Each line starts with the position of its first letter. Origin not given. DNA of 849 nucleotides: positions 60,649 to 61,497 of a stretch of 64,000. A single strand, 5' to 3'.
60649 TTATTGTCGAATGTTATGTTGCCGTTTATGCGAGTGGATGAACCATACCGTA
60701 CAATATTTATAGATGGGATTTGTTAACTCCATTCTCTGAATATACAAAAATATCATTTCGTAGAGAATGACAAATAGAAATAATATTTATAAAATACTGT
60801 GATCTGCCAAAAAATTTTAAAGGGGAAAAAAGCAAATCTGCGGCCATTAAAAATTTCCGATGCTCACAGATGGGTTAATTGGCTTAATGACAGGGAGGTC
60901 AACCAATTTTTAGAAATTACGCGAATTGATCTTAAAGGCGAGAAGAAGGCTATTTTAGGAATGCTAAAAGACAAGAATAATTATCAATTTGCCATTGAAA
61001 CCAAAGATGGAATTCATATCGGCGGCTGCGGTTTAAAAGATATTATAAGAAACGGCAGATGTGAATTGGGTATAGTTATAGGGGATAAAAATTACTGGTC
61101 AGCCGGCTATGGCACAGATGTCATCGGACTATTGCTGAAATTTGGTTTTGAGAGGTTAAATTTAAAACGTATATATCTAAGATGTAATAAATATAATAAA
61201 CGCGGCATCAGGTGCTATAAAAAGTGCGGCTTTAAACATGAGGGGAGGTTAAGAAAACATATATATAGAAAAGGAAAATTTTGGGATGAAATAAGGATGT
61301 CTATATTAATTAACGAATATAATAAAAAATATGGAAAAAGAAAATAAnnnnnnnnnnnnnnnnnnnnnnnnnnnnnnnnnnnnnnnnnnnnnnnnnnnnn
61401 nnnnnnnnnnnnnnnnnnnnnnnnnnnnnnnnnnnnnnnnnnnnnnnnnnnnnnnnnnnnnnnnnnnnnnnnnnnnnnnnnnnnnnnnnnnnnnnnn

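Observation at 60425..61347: T-box leader with threonine specifier candidates whose first regulated gene is a GNAT acetyltransferase overlapping thrS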

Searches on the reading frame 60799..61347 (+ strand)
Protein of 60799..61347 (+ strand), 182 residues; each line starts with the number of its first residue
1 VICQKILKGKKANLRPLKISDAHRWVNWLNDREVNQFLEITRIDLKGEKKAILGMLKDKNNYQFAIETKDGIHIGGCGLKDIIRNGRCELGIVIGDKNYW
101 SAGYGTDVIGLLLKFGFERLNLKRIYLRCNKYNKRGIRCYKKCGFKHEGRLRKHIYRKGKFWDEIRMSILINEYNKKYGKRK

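Call 11: search_protein_families(library=pfam, proteins=[window:60799-61347:+])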
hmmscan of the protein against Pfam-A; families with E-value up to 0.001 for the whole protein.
window:60799-61347:+ (182 aa): 4 families
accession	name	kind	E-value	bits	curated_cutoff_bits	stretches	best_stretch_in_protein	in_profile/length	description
PF13302.13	Acetyltransf_3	-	6.7e-25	88.8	25.4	1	13-146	3-138/138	Acetyltransferase (GNAT) domain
PF13420.13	Acetyltransf_4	-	7.4e-12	46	24.3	1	15-165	2-154/155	Acetyltransferase (GNAT) domain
PF00583.31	Acetyltransf_1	-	7.5e-11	42.8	20.7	1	51-145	27-116/116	Acetyltransferase (GNAT) family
PF13523.12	Acetyltransf_8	-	2.5e-06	27.6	27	1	42-150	37-142/145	Acetyltransferase (GNAT) domain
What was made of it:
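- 60799..61347 (+): GNAT N-acetyltransferase (182 aa, GTG start), Acetyltransf_3 / RimJ-RimL-SpeG-like; substrate unknown. Pfam PF13302, 88.8 bits (call 11).
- On RimJ/RimL-type GNAT (Pfam Acetyltransf_3): 88.8 bits against 25.4 (call 11).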

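Call 12: search_protein_families(library=ncbifam, proteins=[window:60799-61347:+])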
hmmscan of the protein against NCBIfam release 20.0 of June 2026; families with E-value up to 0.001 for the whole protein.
window:60799-61347:+ (182 aa): 13 families
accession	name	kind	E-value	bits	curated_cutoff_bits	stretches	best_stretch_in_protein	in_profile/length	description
NF011709.0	PRK15130.1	equivalog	2.8e-16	59.9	218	1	56-178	52-173/186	spermidine N1-acetyltransferase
TIGR03585.1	PseH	equivalog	3.9e-14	53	93.1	1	13-167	2-155/156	UDP-4-amino-4,6-dideoxy-N-acetyl-beta-L-altrosamine N-acetyltransferase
NF000431.1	AAC_6p_Ian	exception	2.2e-11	43.6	400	1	13-167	9-173/190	aminoglycoside N-acetyltransferase AAC(6')-Ian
NF000507.1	AAC_6p_Ie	exception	2.3e-09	37.5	450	1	93-167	101-175/201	aminoglycoside N-acetyltransferase AAC(6')-Ie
NF033693.0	AAC_6p_Ie_fam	exception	5.5e-09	36.4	340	1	93-164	101-172/179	AAC(6')-Ie family aminoglycoside N-acetyltransferase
NF033151.0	AAC_6p_A10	exception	1.4e-08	34.9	400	1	93-167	100-174/178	AAC(6')-I family aminoglycoside 6'-N-acetyltransferase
NF000016.1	AAC_6p_Im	exception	7.8e-08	32.6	350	1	93-167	100-174/178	aminoglycoside N-acetyltransferase AAC(6')-Im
NF012165.0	AAC_6p_set_A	equivalog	2.8e-05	23.9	280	1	93-149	95-151/177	aminoglycoside 6'-N-acetyltransferase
NF007527.0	PRK10140.1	equivalog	7.7e-05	22.6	236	1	91-167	83-158/162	N-acetyltransferase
NF000225.3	AAC_6p_Strep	exception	9.5e-05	22.4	250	1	101-173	80-154/156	aminoglycoside 6'-N-acetyltransferase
TIGR01575.1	rimI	equivalog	0.00012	22.3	86.4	1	60-160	30-126/132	ribosomal protein S18-alanine N-acetyltransferase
TIGR04431.1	N6_acetyl_AAC6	equivalog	0.00021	21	260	1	95-149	104-158/184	AacA4 family aminoglycoside N(6')-acetyltransferase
NF008072.0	PRK10809.1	equivalog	0.00098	18.9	190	0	52-176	66-192/194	ribosomal protein S5-alanine N-acetyltransferase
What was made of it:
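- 60799..61347 (+): No NCBIfam equivalog reached its cutoff (call 12).
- On RimJ/RimL-type GNAT (Pfam Acetyltransf_3): SpeG 59.9 against 218; RimI 22.3 against 86.4; RimJ 18.9 against 190 (call 12).
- Closest known: Rim-family / SpeG-like GNAT acetyltransferases. Different: No equivalog cutoff is reached; the best is SpeG at 59.9 bits against a cutoff of 218 (call 12).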

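Call 14: find_homologous_proteins(query=window:60799-61347:+)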
Query window:60799-61347:+ (182 aa): 85 proteins with E <= 0.001 among 124 candidates.
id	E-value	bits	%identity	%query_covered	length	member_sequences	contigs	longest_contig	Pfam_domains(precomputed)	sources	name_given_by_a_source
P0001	1.6e-118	411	100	100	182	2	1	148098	PF13420.14,PF13302.14,PF13523.13,PF00583.32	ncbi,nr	ncbi:N-acetyltransferase [Candidatus Parcubacteria bacterium]|nr:MAG: N-acetyltransferase [Candidatu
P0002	2.4e-72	260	65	100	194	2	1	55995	PF13420.14,PF13302.14,PF13523.13,PF00583.32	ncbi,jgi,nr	ncbi:GNAT family N-acetyltransferase [Patescibacteria group bacterium]|nr:GNAT family N-acetyltransf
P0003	3.2e-61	224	61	100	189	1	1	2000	PF13420.14,PF13302.14,PF13523.13,PF00583.32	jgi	-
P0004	8.8e-45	170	47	94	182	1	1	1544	PF13420.14,PF13302.14,PF13523.13,PF00583.32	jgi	jgi:RimJ/RimL family protein N-acetyltransferase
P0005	1.6e-43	166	47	94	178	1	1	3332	PF13420.14,PF13302.14,PF13508.14,PF13523.13,PF00583.32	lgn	-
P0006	5.6e-43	165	50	93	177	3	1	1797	PF13420.14,PF13302.14,PF13523.13,PF00583.32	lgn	-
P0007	1.7e-42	163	49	93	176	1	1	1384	PF13420.14,PF13302.14,PF13523.13,PF00583.32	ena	-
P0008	2.3e-42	163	46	94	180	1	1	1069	PF13420.14,PF13302.14,PF13523.13,PF00583.32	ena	-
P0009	2.7e-41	159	48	96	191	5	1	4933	PF13420.14,PF13302.14,PF00583.32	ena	-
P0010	4.4e-41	158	48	99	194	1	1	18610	PF13420.14,PF13302.14,PF00583.32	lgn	-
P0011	6.5e-41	158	44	96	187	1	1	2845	PF13420.14,PF13302.14,PF13523.13,PF00583.32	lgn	-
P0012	3.0e-40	156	44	94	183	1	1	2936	PF13420.14,PF13302.14,PF13523.13,PF00583.32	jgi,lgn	jgi:RimJ/RimL family protein N-acetyltransferase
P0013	3.8e-40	155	46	95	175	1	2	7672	PF13420.14,PF13302.14,PF13523.13,PF00583.32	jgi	jgi:RimJ/RimL family protein N-acetyltransferase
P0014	4.5e-40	155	48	95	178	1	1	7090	PF13420.14,PF13302.14,PF13523.13,PF00583.32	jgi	-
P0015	4.7e-40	155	44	96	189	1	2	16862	PF13420.14,PF13302.14,PF13523.13,PF00583.32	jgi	jgi:RimJ/RimL family protein N-acetyltransferase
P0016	9.9e-40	154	47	94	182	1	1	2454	PF13420.14,PF13302.14,PF13508.14,PF13523.13,PF00583.32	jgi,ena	-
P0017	1.4e-39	153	49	94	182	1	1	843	PF13420.14,PF13302.14,PF13523.13,PF00583.32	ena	-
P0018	1.9e-39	153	47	92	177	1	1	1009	PF13420.14,PF13302.14,PF13523.13,PF00583.32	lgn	-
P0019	3.8e-39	152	45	94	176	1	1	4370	PF13420.14,PF13302.14,PF13523.13,PF00583.32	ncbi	-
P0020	4.9e-39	152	45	93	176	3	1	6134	PF13420.14,PF13302.14,PF13523.13,PF00583.32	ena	-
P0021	5.2e-39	152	47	93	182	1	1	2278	PF13420.14,PF13302.14,PF13508.14,PF13523.13,PF00583.32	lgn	-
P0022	6.4e-39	151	46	92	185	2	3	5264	PF13420.14,PF13302.14,PF13508.14,PF13523.13,PF00583.32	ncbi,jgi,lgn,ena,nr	ncbi:MAG TPA: N-acetyltransferase [Anaerolineales bacterium]|nr:N-acetyltransferase [Anaerolineae ba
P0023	1.5e-38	150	43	95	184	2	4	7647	PF13420.14,PF13302.14,PF13523.13,PF00583.32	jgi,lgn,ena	-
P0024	3.0e-38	149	44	93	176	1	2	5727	PF13420.14,PF13302.14,PF13523.13,PF00583.32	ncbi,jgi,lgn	ncbi:MAG: GNAT family N-acetyltransferase [Anaerolineae bacterium]|jgi:RimJ/RimL family protein N-ac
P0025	1.5e-37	147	50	94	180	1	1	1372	PF13420.14,PF13302.14,PF00583.32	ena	-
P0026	2.5e-37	146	44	95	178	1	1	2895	PF13420.14,PF13302.14,PF13523.13,PF00583.32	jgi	jgi:RimJ/RimL family protein N-acetyltransferase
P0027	2.6e-37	146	47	94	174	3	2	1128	PF13420.14,PF13302.14,PF13508.14,PF13523.13,PF00583.32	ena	-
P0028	3.2e-37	146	44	95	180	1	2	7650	PF13420.14,PF13302.14,PF13523.13,PF00583.32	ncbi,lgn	-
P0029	2.9e-36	143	46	94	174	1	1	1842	PF13420.14,PF13302.14,PF13523.13,PF00583.32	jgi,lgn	-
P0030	3.0e-36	143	42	96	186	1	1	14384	PF13420.14,PF13302.14,PF13523.13,PF00583.32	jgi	jgi:RimJ/RimL family protein N-acetyltransferase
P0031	3.1e-36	143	47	94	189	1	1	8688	PF13420.14,PF13302.14,PF13508.14,PF13523.13,PF00583.32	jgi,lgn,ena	-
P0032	3.3e-36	142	46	93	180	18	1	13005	PF13420.14,PF13302.14,PF13508.14,PF13523.13,PF00583.32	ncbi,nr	ncbi:MAG TPA: GNAT family protein [Atribacterota bacterium]|nr:GNAT family protein [Atribacterota ba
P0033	8.0e-36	141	45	94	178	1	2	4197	PF13420.14,PF13302.14,PF00583.32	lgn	-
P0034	1.3e-35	141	44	94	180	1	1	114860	PF13420.14,PF13302.14,PF13523.13,PF00583.32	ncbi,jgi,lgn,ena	ncbi:MAG: GNAT family protein [Candidatus Buchananbacteria bacterium]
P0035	1.5e-35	140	42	96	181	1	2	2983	PF13420.14,PF13302.14,PF00583.32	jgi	jgi:RimJ/RimL family protein N-acetyltransferase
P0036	1.6e-35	140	46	93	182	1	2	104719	PF13420.14,PF13302.14,PF00583.32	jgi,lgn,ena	-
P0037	1.8e-35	140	41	93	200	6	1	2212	PF13420.14,PF13302.14,PF00583.32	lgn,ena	-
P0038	2.0e-35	140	42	96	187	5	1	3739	PF13420.14,PF13302.14,PF13523.13,PF00583.32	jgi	jgi:RimJ/RimL family protein N-acetyltransferase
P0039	3.5e-35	139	46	94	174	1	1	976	PF13420.14,PF13302.14,PF13508.14,PF13523.13,PF00583.32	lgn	-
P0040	6.0e-35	138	41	96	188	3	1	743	PF13420.14,PF13302.14,PF13523.13,PF00583.32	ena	-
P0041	3.1e-34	136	41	96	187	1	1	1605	PF13420.14,PF13302.14,PF13523.13,PF00583.32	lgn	-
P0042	3.2e-33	133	46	86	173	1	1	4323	PF13420.14,PF13302.14,PF00583.32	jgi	-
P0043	1.6e-32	130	43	95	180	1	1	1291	PF13420.14,PF13302.14,PF00583.32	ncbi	-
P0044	1.7e-32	130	40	93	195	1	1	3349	PF13420.14,PF13302.14,PF00583.32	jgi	-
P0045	1.8e-32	130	53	64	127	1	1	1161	PF13420.14,PF13302.14,PF13523.13,PF00583.32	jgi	jgi:RimJ/RimL family protein N-acetyltransferase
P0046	1.8e-32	130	41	93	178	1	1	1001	PF13420.14,PF13302.14,PF13523.13,PF00583.32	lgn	-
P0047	1.8e-32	130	41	97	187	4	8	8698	PF13420.14,PF13302.14,PF13523.13,PF00583.32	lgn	-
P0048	2.0e-32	130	40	93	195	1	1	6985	PF13420.14,PF13302.14,PF00583.32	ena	-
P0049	2.9e-32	130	41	93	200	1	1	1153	PF13420.14,PF13302.14,PF00583.32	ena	-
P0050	4.8e-32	129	43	93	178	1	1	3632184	PF13420.14,PF13302.14,PF13523.13,PF00583.32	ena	-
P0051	6.4e-32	128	40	93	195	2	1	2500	PF13420.14,PF13302.14,PF00583.32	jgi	-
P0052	2.7e-31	126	45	94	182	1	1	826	PF13420.14,PF13302.14,PF13523.13,PF00583.32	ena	-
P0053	1.1e-30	124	41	92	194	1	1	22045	PF13420.14,PF13302.14,PF00583.32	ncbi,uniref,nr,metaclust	ncbi:GNAT family N-acetyltransferase [Abyssisolibacter fermentans]|uniref:GNAT family N-acetyltransf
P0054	1.1e-30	124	45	90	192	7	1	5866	PF13420.14,PF13302.14,PF13523.13,PF00583.32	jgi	-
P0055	1.3e-30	124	40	92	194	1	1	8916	PF13420.14,PF13302.14,PF00583.32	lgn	-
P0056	2.0e-30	124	48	83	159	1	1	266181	PF13420.14,PF13302.14,PF13508.14,PF13523.13,PF00583.32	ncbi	-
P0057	5.3e-30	122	41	96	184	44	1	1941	PF13420.14,PF13302.14,PF13523.13,PF00583.32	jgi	jgi:RimJ/RimL family protein N-acetyltransferase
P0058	5.9e-29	119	41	92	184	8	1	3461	PF13420.14,PF13302.14,PF13523.13,PF00583.32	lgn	-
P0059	1.7e-27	114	42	90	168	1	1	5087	PF13420.14,PF13302.14,PF13523.13,PF00583.32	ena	-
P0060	1.8e-27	114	44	91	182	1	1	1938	PF13420.14,PF13302.14,PF13523.13,PF00583.32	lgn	-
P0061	5.0e-26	109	39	93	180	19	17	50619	PF13420.14,PF13302.14,PF00583.32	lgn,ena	-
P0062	8.1e-26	109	41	93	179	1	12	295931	PF13420.14,PF13302.14,PF13508.14,PF13523.13,PF00583.32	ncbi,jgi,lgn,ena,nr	ncbi:MAG: GNAT family protein [Gudongella sp.]|jgi:RimJ/RimL family protein N-acetyltransferase|nr:G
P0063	9.1e-26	108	43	95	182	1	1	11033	PF13420.14,PF13302.14,PF00583.32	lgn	-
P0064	1.7e-25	107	41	82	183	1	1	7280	PF13420.14,PF13302.14,PF13523.13,PF00583.32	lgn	-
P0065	1.4e-24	105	41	91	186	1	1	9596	PF13420.14,PF13302.14,PF13523.13,PF00583.32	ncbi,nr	ncbi:GNAT family N-acetyltransferase [bacterium]|nr:GNAT family N-acetyltransferase [bacterium]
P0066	1.2e-23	102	36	95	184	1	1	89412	PF13420.14,PF13302.14,PF13523.13,PF00583.32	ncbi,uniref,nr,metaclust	ncbi:hypothetical protein BHF71_03325 [Vulcanibacillus modesticaldus]|uniref:N-acetyltransferase dom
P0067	7.5e-23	99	37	96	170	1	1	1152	PF13420.14,PF13302.14,PF13523.13,PF00583.32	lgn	-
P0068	1.1e-22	98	52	49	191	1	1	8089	PF13302.14,PF13523.13,PF00583.32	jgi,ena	-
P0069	1.3e-21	95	40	81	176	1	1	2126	PF13302.14,PF00583.32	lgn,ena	-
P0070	5.9e-21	93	37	81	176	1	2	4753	PF13420.14,PF13302.14,PF13523.13,PF00583.32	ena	-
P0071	7.7e-21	92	48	59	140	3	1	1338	PF13420.14,PF13302.14,PF00583.32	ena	-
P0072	3.4e-20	90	36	85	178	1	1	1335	PF13420.14,PF13302.14,PF13523.13,PF00583.32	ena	-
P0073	8.2e-20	89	38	77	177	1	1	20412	PF13420.14,PF13302.14,PF13523.13,PF00583.32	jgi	-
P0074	9.9e-20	89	38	81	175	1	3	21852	PF13420.14,PF13302.14,PF13523.13,PF00583.32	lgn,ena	-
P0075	1.0e-19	89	38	77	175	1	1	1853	PF13420.14,PF13302.14,PF13523.13,PF00583.32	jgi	jgi:[ribosomal protein S5]-alanine N-acetyltransferase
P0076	3.0e-19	87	38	81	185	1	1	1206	PF13420.14,PF13302.14,PF13523.13,PF00583.32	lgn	-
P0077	4.7e-19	87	36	81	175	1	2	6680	PF13420.14,PF13302.14,PF13523.13,PF00583.32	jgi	jgi:[ribosomal protein S5]-alanine N-acetyltransferase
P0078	1.5e-18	85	36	81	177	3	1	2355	PF13420.14,PF13302.14,PF13523.13,PF00583.32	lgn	-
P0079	2.0e-18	84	38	81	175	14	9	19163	PF13420.14,PF13302.14,PF13523.13,PF00583.32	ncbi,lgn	-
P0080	1.7e-17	81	37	77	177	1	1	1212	PF13420.14,PF13302.14,PF13523.13,PF00583.32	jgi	jgi:ribosomal-protein-alanine N-acetyltransferase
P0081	6.8e-17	79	37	75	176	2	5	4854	PF13420.14,PF13302.14,PF13523.13,PF00583.32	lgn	-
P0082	6.8e-17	79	35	86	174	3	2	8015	PF13420.14,PF13302.14,PF13523.13,PF00583.32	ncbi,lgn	-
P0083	6.2e-16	76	31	84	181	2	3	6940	PF13420.14,PF13302.14,PF00583.32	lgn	-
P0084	1.5e-13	69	31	94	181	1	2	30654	PF13420.14,PF13302.14,PF00583.32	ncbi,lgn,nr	ncbi:MAG: GNAT family N-acetyltransferase [Bacteroidetes bacterium]|nr:GNAT family N-acetyltransfera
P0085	5.6e-10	57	28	93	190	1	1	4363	PF13420.14,PF13302.14,PF00583.32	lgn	-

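Call 15: find_encoding_contigs(protein=P0002, flank=6000, max_places=3)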
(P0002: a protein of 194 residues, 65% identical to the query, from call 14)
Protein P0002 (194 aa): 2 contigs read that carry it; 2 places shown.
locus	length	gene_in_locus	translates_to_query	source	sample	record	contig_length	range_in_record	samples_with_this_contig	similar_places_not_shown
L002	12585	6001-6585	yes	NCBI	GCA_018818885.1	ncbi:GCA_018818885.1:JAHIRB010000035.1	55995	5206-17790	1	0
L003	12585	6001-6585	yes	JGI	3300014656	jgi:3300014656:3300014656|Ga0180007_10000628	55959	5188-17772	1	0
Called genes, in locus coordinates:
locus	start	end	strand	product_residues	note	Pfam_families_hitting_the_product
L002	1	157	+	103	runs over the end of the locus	-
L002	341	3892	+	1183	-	PF02811:PHP, PF07733:DNA_pol3_alpha, PF17657:DNA_pol3_finger, PF14579:HHH_6, PF01336:tRNA_anti-codon (weak)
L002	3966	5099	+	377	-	-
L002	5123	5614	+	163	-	PF18306:LDcluster4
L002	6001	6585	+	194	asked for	PF13302:Acetyltransf_3, PF13420:Acetyltransf_4, PF13523:Acetyltransf_8 (faint), PF00583:Acetyltransf_1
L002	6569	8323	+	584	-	PF07973:tRNA_SAD, PF00587:tRNA-synt_2b, PF03129:HGTP_anticodon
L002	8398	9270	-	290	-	PF13229:Beta_helix (weak)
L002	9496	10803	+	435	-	PF00919:UPF0004, PF04055:Radical_SAM, PF01938:TRAM (weak)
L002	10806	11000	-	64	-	-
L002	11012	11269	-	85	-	-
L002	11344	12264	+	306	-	PF01745:IPT (weak), PF01715:IPPT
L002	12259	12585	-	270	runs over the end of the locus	PF02899:Phage_int_SAM_1 (weak), PF13495:Phage_int_SAM_4, PF00589:Phage_integrase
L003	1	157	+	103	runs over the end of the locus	-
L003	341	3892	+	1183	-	PF02811:PHP, PF07733:DNA_pol3_alpha, PF17657:DNA_pol3_finger, PF14579:HHH_6, PF01336:tRNA_anti-codon (weak)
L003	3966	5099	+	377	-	-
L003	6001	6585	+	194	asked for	PF13302:Acetyltransf_3, PF13420:Acetyltransf_4, PF13523:Acetyltransf_8 (faint), PF00583:Acetyltransf_1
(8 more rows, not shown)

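Call 16: find_encoding_contigs(protein=P0003, flank=6000, max_places=3)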
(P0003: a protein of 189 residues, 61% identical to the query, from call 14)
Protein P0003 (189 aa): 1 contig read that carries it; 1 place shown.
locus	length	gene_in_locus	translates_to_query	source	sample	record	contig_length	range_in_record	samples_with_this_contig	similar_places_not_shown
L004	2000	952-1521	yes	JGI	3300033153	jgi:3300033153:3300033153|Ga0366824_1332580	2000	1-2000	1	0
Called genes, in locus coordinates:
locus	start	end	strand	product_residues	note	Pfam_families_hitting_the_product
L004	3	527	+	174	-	?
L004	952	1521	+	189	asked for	PF13302:Acetyltransf_3, PF13420:Acetyltransf_4, PF13523:Acetyltransf_8 (faint), PF00583:Acetyltransf_1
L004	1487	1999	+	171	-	?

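Call 17: find_encoding_contigs(protein=P0034, flank=6000, max_places=3)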
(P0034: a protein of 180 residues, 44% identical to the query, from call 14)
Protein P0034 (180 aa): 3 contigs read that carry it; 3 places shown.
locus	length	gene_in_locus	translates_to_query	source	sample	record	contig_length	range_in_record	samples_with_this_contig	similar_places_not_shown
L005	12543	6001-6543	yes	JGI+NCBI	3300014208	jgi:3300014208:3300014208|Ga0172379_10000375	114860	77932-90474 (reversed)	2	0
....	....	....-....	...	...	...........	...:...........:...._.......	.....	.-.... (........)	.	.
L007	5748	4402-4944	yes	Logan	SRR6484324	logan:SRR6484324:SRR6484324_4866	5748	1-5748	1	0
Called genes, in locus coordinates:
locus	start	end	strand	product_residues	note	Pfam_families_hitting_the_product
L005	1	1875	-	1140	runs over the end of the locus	PF00133:tRNA-synt_1, PF09334:tRNA-synt_1g, PF00300:His_Phos_1, PF00133:tRNA-synt_1, PF08264:Anticodon_1, PF19302:DUF5915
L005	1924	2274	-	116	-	PF05635:23S_rRNA_IVP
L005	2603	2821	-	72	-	PF13370:Fer4_13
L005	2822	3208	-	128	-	PF00072:Response_reg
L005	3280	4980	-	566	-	PF03485:Arg_tRNA_synt_N, PF00750:tRNA-synt_1d, PF05746:DALR_1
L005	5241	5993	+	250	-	-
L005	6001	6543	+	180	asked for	PF13302:Acetyltransf_3, PF13420:Acetyltransf_4, PF13523:Acetyltransf_8 (faint), PF00583:Acetyltransf_1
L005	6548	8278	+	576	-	PF07973:tRNA_SAD, PF00587:tRNA-synt_2b, PF03129:HGTP_anticodon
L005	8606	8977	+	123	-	-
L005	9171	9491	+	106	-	PF01371:Trp_repressor, PF13384:HTH_23, PF13936:HTH_38 (weak)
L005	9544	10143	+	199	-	PF00583:Acetyltransf_1, PF13508:Acetyltransf_7 (weak)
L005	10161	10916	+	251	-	PF24827:AstE_AspA_cat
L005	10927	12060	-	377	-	PF13433:Peripla_BP_5, PF13458:Peripla_BP_6, PF01094:ANF_receptor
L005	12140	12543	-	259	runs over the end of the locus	PF01978:TrmB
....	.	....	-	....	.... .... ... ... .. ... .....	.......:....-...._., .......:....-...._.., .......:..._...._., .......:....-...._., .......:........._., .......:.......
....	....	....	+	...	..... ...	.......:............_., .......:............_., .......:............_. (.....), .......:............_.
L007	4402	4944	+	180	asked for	PF13302:Acetyltransf_3, PF13420:Acetyltransf_4, PF13523:Acetyltransf_8 (faint), PF00583:Acetyltransf_1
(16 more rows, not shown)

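Call 47: find_encoding_contigs(protein=P0036, flank=4000, max_places=2)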
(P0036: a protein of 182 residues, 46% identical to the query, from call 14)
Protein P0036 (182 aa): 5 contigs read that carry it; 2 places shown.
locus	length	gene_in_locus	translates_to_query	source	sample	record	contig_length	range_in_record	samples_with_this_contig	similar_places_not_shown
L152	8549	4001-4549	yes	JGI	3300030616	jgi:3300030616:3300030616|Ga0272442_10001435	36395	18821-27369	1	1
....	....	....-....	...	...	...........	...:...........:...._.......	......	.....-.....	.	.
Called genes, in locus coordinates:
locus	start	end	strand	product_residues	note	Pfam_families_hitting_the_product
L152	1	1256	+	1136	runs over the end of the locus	PF00989:PAS, PF08447:PAS_3, PF08448:PAS_4, PF13185:GAF_2, PF13426:PAS_9, PF00989:PAS, PF08448:PAS_4, PF13426:PAS_9, +17 more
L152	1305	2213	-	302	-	PF00781:DAGK_cat, PF19279:YegS_C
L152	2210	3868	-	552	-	PF00795:CN_hydrolase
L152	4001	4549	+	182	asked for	PF13302:Acetyltransf_3, PF13420:Acetyltransf_4, PF00583:Acetyltransf_1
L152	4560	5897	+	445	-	PF05496:RuvB_N, PF00158:Sigma54_activat (faint), PF13191:AAA_16 (faint), PF00004:AAA, PF07728:AAA_5 (faint), PF13173:AAA_14, PF16193:AAA_assoc_2, PF12002:MgsA_C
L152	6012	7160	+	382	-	PF01820:Dala_Dala_lig_N, PF02222:ATP-grasp, PF02786:CPSase_L_D2 (weak), PF07478:Dala_Dala_lig_C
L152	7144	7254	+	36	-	-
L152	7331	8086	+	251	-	PF00557:Peptidase_M24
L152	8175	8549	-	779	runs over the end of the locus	PF03477:ATP-cone, PF17975:RNR_Alpha, PF21995:RNR-II_ins_dom, PF02867:Ribonuc_red_lgC (weak)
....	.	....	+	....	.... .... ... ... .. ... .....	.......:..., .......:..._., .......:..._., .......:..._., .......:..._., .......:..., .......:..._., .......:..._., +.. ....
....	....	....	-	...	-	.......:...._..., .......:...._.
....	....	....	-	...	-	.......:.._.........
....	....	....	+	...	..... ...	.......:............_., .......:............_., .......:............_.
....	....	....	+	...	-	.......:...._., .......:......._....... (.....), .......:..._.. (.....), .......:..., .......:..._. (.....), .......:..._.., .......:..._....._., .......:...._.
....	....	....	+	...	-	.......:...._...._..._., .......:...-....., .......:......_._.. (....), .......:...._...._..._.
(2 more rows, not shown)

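Call 48: find_encoding_contigs(protein=P0032, flank=4000, max_places=2)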
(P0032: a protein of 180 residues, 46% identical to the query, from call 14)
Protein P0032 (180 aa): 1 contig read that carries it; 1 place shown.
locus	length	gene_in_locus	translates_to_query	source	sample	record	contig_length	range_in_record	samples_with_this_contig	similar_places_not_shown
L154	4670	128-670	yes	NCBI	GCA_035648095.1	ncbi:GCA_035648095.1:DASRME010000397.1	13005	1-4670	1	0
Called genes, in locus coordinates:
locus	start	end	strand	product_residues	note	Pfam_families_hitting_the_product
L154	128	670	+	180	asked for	PF13302:Acetyltransf_3, PF13420:Acetyltransf_4, PF00583:Acetyltransf_1, PF13523:Acetyltransf_8 (weak), PF13508:Acetyltransf_7 (weak)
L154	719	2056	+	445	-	PF05496:RuvB_N, PF00158:Sigma54_activat (faint), PF13191:AAA_16 (faint), PF00004:AAA, PF07728:AAA_5 (faint), PF13173:AAA_14 (weak), PF16193:AAA_assoc_2, PF12002:MgsA_C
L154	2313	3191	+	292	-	PF00899:ThiF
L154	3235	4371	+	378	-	PF01820:Dala_Dala_lig_N, PF02786:CPSase_L_D2, PF02222:ATP-grasp, PF07478:Dala_Dala_lig_C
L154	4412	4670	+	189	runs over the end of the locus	PF00881:Nitroreductase (weak), PF14512:TM1586_NiRdase (faint), PF00881:Nitroreductase (weak)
